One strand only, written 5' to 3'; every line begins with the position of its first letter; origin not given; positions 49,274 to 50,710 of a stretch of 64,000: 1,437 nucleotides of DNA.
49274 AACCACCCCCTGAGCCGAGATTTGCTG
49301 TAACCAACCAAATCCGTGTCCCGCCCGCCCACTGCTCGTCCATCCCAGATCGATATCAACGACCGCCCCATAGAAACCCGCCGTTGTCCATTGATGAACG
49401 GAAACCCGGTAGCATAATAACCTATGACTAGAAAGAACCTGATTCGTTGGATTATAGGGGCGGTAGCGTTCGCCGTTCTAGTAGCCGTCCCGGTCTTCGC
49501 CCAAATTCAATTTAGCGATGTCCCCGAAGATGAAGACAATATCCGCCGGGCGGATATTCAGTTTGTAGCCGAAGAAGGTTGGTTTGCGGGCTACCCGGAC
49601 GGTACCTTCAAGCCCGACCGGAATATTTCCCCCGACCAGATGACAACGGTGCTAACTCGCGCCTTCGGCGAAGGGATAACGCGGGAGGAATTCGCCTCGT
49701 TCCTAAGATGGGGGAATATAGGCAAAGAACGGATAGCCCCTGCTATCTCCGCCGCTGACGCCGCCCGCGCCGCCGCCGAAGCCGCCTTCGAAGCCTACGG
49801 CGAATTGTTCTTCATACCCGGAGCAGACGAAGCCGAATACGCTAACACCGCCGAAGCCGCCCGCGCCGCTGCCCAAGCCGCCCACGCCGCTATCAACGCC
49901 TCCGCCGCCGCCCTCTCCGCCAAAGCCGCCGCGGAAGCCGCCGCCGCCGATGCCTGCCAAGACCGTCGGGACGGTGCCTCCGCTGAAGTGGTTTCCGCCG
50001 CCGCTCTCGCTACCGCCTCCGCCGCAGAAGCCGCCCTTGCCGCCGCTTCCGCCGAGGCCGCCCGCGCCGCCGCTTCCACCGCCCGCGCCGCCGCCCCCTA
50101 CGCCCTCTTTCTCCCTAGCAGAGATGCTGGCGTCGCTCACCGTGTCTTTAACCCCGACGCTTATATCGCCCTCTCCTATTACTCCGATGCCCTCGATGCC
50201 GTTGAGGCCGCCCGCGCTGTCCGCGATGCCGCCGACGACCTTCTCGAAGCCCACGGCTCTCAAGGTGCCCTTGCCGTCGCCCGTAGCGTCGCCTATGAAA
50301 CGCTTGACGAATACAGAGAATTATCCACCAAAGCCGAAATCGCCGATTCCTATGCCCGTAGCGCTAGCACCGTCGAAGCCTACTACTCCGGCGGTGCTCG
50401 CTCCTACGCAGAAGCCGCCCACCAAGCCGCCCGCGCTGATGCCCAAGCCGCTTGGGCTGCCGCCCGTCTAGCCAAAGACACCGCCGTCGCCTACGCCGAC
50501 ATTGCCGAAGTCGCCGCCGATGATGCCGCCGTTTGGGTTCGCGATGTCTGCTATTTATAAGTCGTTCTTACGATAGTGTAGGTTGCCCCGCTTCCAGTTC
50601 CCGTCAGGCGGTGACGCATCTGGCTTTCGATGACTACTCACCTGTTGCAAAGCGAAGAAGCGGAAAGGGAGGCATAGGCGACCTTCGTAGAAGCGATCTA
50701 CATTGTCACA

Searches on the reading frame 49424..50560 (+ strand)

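Call 8: search_protein_families(library=pfam, proteins=[window:49424-50560:+], max_evalue=0.01)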
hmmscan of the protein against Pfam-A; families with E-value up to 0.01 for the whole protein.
window:49424-50560:+ (378 aa): 1 family
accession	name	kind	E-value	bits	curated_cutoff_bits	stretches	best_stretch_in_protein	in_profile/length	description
PF00395.25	SLH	-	3e-07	30.7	20.8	1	30-69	2-39/44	S-layer homology domain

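Call 62: search_protein_families(library=ncbifam, proteins=[window:49424-50560:+], max_evalue=0.1)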
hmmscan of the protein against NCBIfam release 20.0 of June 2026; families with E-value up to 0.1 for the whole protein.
window:49424-50560:+ (378 aa): 0 families
